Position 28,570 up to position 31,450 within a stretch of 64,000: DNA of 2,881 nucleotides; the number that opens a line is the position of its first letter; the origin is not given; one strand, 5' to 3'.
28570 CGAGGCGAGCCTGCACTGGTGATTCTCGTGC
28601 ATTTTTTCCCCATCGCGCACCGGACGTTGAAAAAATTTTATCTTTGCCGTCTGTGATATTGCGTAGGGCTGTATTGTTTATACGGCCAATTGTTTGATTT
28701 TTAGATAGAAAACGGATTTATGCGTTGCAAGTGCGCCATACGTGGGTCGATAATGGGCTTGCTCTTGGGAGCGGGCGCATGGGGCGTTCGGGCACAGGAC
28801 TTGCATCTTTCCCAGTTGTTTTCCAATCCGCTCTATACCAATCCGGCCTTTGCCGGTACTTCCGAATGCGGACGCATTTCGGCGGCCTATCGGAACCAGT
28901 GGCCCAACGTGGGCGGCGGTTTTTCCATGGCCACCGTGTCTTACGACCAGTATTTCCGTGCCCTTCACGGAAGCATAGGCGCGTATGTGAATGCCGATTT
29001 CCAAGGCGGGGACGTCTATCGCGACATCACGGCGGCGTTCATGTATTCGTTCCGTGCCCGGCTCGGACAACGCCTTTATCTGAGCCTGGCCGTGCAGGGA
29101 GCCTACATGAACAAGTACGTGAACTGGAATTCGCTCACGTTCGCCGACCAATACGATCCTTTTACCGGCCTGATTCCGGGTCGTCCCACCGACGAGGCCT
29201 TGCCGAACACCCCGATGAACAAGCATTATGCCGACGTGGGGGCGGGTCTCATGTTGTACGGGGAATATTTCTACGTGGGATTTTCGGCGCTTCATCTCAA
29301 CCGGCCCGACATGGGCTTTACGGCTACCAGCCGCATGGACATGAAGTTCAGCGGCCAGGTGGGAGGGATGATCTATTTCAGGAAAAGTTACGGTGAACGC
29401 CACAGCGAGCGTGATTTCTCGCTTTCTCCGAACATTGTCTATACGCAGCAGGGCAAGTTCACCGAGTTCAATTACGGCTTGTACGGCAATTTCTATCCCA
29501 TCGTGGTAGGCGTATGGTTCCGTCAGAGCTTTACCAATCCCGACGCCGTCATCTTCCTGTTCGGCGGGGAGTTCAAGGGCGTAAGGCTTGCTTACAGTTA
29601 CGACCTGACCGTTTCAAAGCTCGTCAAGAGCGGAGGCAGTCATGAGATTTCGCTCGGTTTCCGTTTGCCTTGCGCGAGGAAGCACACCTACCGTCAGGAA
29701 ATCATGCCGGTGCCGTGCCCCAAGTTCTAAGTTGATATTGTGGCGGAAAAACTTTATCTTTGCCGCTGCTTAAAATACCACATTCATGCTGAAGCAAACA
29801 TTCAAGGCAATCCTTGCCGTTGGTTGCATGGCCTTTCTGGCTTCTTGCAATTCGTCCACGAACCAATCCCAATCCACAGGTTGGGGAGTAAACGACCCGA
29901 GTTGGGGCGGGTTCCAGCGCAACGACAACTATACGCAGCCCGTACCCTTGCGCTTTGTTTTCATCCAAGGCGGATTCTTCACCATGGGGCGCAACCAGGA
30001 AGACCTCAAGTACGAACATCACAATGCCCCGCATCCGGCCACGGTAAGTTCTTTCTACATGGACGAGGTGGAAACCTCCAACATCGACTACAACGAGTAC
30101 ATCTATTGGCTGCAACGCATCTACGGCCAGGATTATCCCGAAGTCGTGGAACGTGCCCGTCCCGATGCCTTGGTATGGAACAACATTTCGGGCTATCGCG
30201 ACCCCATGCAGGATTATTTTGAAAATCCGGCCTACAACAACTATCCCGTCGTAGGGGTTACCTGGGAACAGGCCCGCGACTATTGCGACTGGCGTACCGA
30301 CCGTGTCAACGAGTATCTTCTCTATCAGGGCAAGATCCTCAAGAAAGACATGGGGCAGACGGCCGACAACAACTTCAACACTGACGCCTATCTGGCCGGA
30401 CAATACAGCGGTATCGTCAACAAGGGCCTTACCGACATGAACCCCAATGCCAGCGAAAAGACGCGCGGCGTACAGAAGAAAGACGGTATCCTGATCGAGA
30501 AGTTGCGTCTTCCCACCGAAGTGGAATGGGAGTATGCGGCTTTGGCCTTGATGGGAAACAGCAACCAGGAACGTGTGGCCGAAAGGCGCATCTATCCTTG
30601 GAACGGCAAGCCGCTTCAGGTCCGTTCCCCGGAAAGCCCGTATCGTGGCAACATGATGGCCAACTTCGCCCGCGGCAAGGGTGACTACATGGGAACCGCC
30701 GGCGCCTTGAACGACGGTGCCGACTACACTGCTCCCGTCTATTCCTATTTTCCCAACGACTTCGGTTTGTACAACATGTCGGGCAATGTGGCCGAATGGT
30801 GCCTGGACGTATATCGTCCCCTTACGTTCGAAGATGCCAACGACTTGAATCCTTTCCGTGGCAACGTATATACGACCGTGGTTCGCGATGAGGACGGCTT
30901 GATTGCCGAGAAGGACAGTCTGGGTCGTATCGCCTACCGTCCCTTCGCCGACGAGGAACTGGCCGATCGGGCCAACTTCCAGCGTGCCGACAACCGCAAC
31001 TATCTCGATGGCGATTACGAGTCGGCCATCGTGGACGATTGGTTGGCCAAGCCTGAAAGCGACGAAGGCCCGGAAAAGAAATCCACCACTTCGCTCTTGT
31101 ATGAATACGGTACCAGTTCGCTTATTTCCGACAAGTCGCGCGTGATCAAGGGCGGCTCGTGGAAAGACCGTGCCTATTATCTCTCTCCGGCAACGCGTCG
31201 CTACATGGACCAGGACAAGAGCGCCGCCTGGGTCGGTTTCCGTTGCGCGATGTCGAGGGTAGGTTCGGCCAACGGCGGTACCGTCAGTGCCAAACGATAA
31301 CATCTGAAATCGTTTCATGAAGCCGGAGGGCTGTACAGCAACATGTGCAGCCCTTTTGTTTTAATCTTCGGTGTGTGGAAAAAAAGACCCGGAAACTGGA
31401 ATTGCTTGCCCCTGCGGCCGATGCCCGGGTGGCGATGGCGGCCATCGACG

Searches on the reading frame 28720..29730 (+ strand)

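Call 56: search_protein_families(library=ncbifam, proteins=[window:28720-29730:+], max_evalue=0.001)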
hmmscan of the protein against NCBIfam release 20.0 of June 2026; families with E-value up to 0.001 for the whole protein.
window:28720-29730:+ (336 aa): 1 family
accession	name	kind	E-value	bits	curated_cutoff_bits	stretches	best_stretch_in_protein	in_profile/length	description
TIGR03519.1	T9SS_PorP_fam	subfamily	2.8e-58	197.7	90.55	1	22-315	16-291/292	PorP/SprF family type IX secretion system membrane protein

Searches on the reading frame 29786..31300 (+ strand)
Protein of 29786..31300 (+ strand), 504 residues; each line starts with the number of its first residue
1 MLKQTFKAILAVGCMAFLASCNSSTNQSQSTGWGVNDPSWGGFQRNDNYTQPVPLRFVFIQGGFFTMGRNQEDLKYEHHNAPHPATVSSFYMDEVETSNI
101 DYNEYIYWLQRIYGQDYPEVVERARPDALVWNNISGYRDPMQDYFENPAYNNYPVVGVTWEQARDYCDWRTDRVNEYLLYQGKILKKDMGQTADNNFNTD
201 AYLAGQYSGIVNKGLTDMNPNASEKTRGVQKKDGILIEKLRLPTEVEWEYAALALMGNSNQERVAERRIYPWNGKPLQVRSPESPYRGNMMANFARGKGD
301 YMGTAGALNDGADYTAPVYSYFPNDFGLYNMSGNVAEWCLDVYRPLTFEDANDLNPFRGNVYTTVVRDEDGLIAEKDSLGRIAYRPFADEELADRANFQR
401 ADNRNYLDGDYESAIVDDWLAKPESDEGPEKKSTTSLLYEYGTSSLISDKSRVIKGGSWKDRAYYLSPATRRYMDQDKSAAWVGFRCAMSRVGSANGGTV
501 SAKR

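Call 56: search_protein_families(library=ncbifam, proteins=[window:29786-31300:+], max_evalue=0.001)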
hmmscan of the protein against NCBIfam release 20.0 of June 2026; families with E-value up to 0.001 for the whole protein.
window:29786-31300:+ (504 aa): 6 families
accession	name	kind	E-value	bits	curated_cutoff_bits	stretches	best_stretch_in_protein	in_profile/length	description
TIGR03524.1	GldJ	equivalog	1.6e-125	419.9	458.2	1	4-498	5-553/559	gliding motility lipoprotein GldJ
TIGR03530.1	GldJ_short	equivalog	9.5e-90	301.3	382.9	3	212-370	182-344/396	gliding motility lipoprotein GldJ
TIGR03525.2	GldK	equivalog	3.4e-72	244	350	4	231-357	247-352/408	T9SS ring complex lipoprotein PorK/GldK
NF041186.1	SenA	equivalog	3.4e-12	46.4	420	1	57-173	170-291/382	selenoneine synthase SenA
NF051459.1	pyoverdine_PvdO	equivalog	2.2e-09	36.8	500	1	309-345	185-221/280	dihydropyoverdine dehydrogenase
TIGR03440.2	egtB_TIGR03440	equivalog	3.4e-08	33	360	1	54-173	170-294/413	ergothioneine biosynthesis protein EgtB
